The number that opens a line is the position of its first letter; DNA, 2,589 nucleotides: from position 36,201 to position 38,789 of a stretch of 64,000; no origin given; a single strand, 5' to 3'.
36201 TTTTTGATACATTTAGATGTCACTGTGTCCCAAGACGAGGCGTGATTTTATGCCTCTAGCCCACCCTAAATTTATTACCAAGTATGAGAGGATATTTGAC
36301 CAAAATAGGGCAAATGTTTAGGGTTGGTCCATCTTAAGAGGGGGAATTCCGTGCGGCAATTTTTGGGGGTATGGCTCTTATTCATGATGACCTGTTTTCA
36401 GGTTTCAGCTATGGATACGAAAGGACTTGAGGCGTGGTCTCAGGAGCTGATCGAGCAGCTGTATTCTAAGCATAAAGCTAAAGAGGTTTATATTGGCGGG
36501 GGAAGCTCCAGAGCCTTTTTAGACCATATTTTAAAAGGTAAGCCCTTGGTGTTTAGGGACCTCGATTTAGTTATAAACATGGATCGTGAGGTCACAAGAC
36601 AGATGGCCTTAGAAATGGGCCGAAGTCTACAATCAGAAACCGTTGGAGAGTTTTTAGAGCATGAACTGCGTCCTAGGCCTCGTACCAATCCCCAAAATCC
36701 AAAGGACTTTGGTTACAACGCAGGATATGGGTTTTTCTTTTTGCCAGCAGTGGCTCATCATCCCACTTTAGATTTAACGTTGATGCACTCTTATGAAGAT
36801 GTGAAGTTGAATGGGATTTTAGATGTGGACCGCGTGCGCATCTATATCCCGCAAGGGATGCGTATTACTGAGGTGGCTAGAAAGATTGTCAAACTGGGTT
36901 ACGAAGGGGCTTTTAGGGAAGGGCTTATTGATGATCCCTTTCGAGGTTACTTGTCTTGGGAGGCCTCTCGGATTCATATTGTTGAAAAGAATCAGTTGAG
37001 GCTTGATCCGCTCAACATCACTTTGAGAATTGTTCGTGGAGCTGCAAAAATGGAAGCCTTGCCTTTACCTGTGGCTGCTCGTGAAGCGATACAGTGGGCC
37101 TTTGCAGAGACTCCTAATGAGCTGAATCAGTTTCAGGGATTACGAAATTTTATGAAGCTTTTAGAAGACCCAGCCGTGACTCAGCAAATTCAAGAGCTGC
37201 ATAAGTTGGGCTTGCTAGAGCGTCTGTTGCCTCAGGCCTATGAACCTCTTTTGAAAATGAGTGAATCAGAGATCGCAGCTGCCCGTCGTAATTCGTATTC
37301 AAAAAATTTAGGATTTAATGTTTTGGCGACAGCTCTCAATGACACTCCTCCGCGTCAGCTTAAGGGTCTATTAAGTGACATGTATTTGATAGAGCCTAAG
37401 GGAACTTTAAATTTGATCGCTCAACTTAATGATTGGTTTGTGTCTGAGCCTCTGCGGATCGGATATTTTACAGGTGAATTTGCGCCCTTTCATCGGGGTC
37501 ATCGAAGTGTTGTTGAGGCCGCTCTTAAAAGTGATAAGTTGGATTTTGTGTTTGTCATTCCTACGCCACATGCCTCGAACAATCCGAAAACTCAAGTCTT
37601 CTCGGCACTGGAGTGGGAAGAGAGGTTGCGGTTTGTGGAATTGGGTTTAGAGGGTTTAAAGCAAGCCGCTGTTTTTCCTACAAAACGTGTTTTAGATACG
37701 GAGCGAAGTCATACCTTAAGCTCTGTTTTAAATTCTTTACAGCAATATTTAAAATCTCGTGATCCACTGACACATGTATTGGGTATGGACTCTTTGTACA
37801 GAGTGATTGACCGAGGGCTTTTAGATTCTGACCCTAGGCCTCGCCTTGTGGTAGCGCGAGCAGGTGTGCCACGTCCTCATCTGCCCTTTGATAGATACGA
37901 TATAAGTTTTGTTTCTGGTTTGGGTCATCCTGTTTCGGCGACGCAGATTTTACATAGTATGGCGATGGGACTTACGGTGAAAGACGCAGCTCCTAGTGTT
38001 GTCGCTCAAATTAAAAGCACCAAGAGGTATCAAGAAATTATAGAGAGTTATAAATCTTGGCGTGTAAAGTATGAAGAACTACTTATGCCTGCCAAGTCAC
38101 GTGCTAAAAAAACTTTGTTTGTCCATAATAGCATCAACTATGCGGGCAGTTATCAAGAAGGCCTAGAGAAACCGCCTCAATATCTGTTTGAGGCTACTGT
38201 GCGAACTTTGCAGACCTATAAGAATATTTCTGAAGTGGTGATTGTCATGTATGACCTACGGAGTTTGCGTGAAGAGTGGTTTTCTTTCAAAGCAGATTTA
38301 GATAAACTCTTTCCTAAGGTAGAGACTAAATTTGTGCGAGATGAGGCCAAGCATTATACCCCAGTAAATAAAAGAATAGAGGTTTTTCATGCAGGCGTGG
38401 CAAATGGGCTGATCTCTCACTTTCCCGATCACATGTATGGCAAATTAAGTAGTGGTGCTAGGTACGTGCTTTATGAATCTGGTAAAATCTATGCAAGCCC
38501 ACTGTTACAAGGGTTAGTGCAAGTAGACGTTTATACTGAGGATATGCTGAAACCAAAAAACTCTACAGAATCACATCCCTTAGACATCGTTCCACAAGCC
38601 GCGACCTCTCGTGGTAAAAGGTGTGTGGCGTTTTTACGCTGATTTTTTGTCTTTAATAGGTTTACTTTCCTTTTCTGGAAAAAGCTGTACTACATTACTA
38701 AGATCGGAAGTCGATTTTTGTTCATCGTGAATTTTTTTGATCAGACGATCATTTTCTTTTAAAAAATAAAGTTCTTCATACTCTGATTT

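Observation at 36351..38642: Signal-peptide-bearing fusion of a PolB-type nucleotidyltransferase and a NadD-like adenylyltransferase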

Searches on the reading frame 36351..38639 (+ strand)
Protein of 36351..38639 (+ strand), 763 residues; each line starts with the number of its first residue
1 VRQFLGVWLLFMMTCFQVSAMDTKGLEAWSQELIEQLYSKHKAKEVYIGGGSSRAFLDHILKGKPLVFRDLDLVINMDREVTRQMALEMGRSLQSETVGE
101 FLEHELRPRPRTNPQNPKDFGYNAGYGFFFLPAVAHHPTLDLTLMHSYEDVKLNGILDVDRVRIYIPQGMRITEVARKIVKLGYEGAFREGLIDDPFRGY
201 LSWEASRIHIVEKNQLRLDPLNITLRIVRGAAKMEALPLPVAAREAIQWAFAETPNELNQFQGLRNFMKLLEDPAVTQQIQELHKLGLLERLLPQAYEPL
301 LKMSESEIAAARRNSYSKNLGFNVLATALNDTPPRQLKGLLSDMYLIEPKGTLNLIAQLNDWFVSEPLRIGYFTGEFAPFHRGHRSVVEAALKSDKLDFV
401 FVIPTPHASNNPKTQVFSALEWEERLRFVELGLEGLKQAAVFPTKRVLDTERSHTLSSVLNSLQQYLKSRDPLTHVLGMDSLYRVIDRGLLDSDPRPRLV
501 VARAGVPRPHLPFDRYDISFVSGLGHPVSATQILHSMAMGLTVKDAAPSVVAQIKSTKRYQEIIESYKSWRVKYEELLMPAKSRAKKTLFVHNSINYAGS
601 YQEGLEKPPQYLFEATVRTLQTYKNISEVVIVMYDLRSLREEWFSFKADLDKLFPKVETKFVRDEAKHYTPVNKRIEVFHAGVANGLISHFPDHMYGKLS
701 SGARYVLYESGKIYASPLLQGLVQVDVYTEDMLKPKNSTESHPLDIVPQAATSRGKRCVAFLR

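Call 3: search_protein_families(library=pfam, proteins=[window:36351-38639:+], max_evalue=1)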
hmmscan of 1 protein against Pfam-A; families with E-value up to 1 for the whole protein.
window:36351-38639:+ (763 aa): 3 families
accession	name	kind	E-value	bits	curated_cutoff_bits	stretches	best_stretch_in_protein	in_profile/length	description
PF01467.32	CTP_transf_like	-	0.00014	22.5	21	1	372-432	1-57/133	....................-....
PF12627.12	PolyA_pol_RNAbd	-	0.11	12.7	22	1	267-296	31-60/64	Probable RNA and SrmB- binding site of polymerase A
PF08218.17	Citrate_ly_lig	-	0.22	11.6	20.9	1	378-444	9-65/182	Citrate lyase ligase C-terminal domain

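Call 4: search_protein_families(library=ncbifam, proteins=[window:36351-38639:+], max_evalue=1)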
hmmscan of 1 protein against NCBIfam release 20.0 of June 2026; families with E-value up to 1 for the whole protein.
window:36351-38639:+ (763 aa): 18 families
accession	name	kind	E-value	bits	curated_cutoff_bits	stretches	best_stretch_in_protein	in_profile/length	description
NF000839.0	PRK00071.1-1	equivalog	4.6e-08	33.2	187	1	371-483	9-115/219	nicotinate-nucleotide adenylyltransferase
TIGR00482.1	TIGR00482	equivalog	9e-08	32.4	112.45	1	373-482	2-105/194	nicotinate (nicotinamide) nucleotide adenylyltransferase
TIGR00125.1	cyt_tran_rel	domain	5.4e-07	29.7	27.7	1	370-432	1-59/65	adenylyltransferase/cytidyltransferase family protein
NF005519.0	PRK07152.1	equivalog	3e-06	26.4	315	1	369-481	2-108/361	nicotinate-nucleotide adenylyltransferase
NF000843.0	PRK00071.2-2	equivalog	3.4e-05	23.5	240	1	362-413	6-57/212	nicotinate-nucleotide adenylyltransferase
NF000841.0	PRK00071.1-4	equivalog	9.2e-05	22.3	197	1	369-456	8-91/194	nicotinate-nucleotide adenylyltransferase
NF000846.0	PRK00071.2-5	equivalog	0.00011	21.7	329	1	365-421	16-69/210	nicotinate-nucleotide adenylyltransferase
NF000845.0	PRK00071.2-4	equivalog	0.00016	21.2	210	1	367-430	7-67/197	nicotinate-nucleotide adenylyltransferase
NF000840.1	PRK00071.1-3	equivalog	0.00025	20.6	150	1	367-552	5-189/201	nicotinate-nucleotide adenylyltransferase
TIGR01693.1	UTase_glnD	equivalog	0.0034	15.7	519.4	1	204-295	320-411/850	[protein-PII] uridylyltransferase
NF003786.0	PRK05379.1-2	equivalog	0.004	16.4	397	1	372-396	18-42/354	bifunctional nicotinamide-nucleotide adenylyltransferase/Nudix hydroxylase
TIGR01527.1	arch_NMN_Atrans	equivalog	0.0042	16.7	181.2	1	371-396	2-28/167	nicotinamide-nucleotide adenylyltransferase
NF005410.0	PRK06973.1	equivalog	0.0062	15.8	214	1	365-482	19-133/243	nicotinate-nucleotide adenylyltransferase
NF002243.0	PRK01153.1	subfamily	0.0066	16.1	127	1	371-411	3-42/175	nicotinamide-nucleotide adenylyltransferase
NF003791.0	PRK05379.2-3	equivalog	0.052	12.7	409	1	371-433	8-65/340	bifunctional nicotinamide-nucleotide adenylyltransferase/Nudix hydroxylase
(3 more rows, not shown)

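Call 5: search_solved_structures(query=window:36351-38639:+, max_evalue=1, show_alignments=3)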
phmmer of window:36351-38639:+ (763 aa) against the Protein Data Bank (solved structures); distinct sequences matched with E-value up to 1: 3.
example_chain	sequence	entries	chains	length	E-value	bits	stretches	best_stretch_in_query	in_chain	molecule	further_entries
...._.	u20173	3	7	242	7.7e-05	24.6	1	369-482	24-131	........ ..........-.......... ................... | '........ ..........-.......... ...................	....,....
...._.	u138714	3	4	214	0.049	15.4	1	362-549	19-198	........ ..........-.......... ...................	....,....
1kam_A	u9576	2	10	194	0.43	12.2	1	369-422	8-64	NICOTINATE-NUCLEOTIDE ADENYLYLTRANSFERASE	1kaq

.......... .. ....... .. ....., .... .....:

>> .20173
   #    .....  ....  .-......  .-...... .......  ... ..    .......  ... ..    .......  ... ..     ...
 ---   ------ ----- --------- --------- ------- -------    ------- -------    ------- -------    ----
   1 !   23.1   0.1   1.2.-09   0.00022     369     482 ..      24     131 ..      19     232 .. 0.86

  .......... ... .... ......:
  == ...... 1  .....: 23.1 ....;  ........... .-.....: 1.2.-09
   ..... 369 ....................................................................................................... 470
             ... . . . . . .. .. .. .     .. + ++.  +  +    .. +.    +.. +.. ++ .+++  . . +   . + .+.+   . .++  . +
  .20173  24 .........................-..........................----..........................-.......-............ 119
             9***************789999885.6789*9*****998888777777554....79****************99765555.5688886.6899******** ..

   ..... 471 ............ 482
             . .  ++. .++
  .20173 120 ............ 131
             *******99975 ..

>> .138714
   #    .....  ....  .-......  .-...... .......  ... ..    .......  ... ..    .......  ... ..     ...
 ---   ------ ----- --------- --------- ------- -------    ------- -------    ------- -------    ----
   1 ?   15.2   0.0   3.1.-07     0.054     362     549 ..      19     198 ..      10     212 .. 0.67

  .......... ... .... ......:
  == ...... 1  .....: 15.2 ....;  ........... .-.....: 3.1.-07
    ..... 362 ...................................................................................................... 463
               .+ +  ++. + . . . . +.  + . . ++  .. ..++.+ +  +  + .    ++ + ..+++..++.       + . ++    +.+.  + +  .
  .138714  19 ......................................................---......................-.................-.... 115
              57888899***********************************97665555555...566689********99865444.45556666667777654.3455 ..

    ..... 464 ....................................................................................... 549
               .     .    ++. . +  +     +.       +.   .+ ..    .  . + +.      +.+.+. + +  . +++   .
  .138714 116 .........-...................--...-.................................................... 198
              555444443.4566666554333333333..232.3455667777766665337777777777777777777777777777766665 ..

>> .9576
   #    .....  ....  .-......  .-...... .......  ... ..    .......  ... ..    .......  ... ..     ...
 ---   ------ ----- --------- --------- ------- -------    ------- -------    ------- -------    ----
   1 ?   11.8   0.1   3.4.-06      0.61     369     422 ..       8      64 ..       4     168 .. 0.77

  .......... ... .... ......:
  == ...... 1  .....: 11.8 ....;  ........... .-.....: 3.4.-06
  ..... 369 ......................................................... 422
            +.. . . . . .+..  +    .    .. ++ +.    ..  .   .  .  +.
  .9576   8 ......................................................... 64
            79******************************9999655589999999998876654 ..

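Call 6: find_homologous_proteins(query=window:36351-38639:+, max_evalue=0.001)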
Query window:36351-38639:+ (763 aa): 17 proteins with E <= 0.001 among 8000 candidates.
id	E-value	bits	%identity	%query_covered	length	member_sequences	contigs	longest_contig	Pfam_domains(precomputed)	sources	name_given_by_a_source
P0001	0.0e+0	1685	100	97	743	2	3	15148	-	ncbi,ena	-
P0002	3.6e-247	841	52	100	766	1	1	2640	-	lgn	-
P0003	1.6e-106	376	34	94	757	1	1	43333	-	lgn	-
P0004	5.6e-105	371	34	91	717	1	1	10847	PF01467.33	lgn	-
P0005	3.0e-100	355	34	94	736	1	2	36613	-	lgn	-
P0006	5.7e-97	344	33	90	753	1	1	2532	-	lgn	-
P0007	1.9e-96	342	30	61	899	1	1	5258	-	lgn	-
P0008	3.3e-95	338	33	94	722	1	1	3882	PF01467.33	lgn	-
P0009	7.0e-94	334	32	91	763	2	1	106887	PF01467.33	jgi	-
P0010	2.9e-93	332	33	91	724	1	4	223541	PF01467.33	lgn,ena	-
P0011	3.5e-93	332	28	64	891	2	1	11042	-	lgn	-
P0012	5.1e-91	325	32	93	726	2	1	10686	-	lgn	-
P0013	1.4e-88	316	32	93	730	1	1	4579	PF01467.33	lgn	-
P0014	5.1e-86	308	34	77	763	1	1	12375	-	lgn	-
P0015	6.2e-84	301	34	87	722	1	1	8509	PF01467.33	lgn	-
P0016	6.7e-61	225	35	41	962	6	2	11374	PF12697.14,PF03096.21,PF01467.33,PF00561.27,PF12146.16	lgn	-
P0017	1.4e-51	194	31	60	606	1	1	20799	PF01467.33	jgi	jgi:nicotinate-nucleotide adenylyltransferase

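Call 10: find_encoding_contigs(protein=P0001, flank=10000, max_places=4)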
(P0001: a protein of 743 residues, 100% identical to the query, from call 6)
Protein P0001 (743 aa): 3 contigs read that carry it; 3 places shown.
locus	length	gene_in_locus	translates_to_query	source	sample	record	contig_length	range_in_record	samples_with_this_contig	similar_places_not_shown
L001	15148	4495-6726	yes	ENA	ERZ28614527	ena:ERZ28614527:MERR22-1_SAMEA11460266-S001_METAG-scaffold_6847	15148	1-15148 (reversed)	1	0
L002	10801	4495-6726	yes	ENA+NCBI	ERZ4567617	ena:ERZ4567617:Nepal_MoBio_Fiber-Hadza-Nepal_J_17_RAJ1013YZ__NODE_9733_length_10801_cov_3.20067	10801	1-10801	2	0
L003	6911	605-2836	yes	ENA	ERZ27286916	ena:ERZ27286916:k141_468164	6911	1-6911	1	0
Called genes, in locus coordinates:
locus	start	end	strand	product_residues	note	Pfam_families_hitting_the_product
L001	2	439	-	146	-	?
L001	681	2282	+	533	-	-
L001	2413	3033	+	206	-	-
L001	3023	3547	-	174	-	-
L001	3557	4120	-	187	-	-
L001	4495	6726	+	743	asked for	-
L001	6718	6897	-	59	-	-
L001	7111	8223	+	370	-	PF07995:GSDH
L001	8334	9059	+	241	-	PF01925:TauE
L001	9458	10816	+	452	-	-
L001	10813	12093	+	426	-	PF02867:Ribonuc_red_lgC, PF12637:TSCPD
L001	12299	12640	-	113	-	-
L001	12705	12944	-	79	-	-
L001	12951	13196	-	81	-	-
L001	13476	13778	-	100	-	PF13744:HTH_37 (weak)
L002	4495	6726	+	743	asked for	-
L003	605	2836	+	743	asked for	-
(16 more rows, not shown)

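Call 17: find_related_loci(query=A1, collection=genome_contigs, flank=10000)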
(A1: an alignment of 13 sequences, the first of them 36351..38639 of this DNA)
Query A1 (763 aa) in genome_contigs; peptide patterns used: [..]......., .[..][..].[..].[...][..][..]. (x = any residue, [..] = any of these).
55 stretches matched a pattern; 1 encode a relative of the query (tblastn E <= 1e-3); 1 distinct loci.
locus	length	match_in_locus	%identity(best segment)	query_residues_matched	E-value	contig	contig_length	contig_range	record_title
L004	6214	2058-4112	32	38-748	9e-97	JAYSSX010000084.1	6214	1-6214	MAG: Pseudobdellovibrionaceae bacterium isolate GFS_1235 GFS_1235_83, whole genome shotgun sequence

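Call 21: search_protein_representatives(alignment_id=A1)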
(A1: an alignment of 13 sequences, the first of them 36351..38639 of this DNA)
Query: 13 sequences, 734 profile positions. Proteins with E-value up to 0.001 (for the whole library): 799; up to 1e-10: 155; up to 1e-30: 101. The best 150 are listed.
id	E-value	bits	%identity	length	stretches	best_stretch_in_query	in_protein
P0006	1.9e-276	935.6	-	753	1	2-728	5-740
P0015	3.6e-275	931.3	-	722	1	5-729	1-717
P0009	2.1e-274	928.8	-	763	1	5-733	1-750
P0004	3.0e-264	895.3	-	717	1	49-730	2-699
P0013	1.4e-261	886.5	-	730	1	1-733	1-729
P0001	1.4e-259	879.8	-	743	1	34-732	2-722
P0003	4.2e-259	878.2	-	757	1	1-722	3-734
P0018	1.1e-254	863.7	-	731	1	8-730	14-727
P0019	2.9e-250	849.0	-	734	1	9-720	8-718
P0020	6.5e-247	837.9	-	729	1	6-730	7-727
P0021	1.9e-239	813.3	-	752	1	22-720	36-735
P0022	1.7e-230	783.6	-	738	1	8-724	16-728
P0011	6.4e-224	761.9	-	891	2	269-721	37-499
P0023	2.4e-223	760.0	-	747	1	5-721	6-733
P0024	4.0e-221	752.7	-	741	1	2-726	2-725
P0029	4.6e-125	435.1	-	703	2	18-351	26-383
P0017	1.4e-120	420.3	-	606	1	12-502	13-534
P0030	4.5e-119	415.3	-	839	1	4-504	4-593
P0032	5.5e-111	388.5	-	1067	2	19-479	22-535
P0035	2.2e-105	370.1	-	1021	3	12-334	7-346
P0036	2.0e-102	360.3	-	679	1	12-485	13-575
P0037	8.3e-97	341.7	-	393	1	25-359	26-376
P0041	1.9e-89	317.4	-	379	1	33-355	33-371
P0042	3.5e-88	313.2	-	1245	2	30-343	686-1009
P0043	1.4e-86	307.9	-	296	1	28-294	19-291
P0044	2.8e-83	296.9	-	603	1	23-310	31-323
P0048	3.0e-77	277.0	-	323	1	34-307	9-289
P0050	9.8e-77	275.3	-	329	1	34-346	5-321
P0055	2.9e-71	257.2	-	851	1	30-349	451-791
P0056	7.0e-71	256.0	-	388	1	30-348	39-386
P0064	2.9e-59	217.5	-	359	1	28-344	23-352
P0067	1.7e-57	211.7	-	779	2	33-335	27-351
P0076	2.1e-52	194.9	-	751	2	40-337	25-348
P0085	7.5e-45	169.9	-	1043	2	31-336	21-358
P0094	1.5e-39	152.4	-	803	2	33-338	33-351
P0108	4.1e-32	127.8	-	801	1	31-354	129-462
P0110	1.7e-30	122.5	-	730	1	24-334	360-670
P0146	1.4e-13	66.5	-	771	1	336-558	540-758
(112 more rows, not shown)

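Call 23: predict_structure(alignment_id=A1)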
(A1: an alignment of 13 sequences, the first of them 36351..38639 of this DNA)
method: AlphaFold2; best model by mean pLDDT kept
length: 763 residues; sequences in the alignment: 13
mean_pLDDT: 85.2   pTM: 0.75
mean pLDDT of the five models: 85.2, 83.9, 83.4, 83.3, 81.5
residues with pLDDT >= 90: 418; 70-90: 254; 50-70: 43; < 50: 48
segments of 3 or more residues with pLDDT < 50: 13-19, 408-414, 599-603, 737-763
pLDDT, mean of each block of 10 residues (from residue 1): 60 44 87 94 96 94 89 96 95 89 88 76 91 79 95 89 95 97 97 95 92 86 92 91 93 72 91 93 92 89 94 91 95 88 93 94 90 82 94 95 70 64 90 92 85 82 90 90 83 91 82 89 87 91 92 92 94 80 76 66 66 94 93 77 93 95 77 91 85 89 91 87 91 61 31 33 30
secondary structure, 60 per line:
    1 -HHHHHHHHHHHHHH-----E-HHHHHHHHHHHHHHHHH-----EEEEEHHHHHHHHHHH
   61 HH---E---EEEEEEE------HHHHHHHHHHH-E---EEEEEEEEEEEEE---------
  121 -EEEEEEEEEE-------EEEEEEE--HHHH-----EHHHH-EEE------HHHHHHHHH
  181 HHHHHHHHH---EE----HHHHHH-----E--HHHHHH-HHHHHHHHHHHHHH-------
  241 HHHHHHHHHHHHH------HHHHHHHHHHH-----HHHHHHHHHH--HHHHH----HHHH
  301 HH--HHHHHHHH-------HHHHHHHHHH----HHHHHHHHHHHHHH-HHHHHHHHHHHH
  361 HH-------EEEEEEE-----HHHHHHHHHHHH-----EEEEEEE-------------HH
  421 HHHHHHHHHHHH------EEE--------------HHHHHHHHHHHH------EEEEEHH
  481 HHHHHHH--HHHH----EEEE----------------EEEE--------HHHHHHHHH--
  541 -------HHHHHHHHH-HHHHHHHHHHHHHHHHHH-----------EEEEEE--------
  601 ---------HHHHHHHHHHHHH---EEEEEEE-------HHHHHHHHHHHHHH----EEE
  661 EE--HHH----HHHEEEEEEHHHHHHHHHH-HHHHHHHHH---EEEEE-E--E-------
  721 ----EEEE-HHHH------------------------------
elements in order (helices of 4 or more, strands of 3 or more residues): H2-15 H23-39 E45-49 H50-62 E70-76 H83-93 E99-111 E122-131 E139-145 H148-151 H158-161 E163-165 H172-189 H199-204 H213-218 H220-233 H241-253 H260-270 H276-285 H288-292 H297-302 H305-312 H320-329 H334-347 H349-362 E370-376 H382-393 E399-405 H419-432 E439-441 H456-467 E474-478 H479-487 H490-493 E498-501 E518-521 H530-538 H548-556 H558-575 E587-592 H610-622 E626-632 H640-653 E658-662 E675-680 H681-690 H692-700 E704-708 E725-728 H730-733
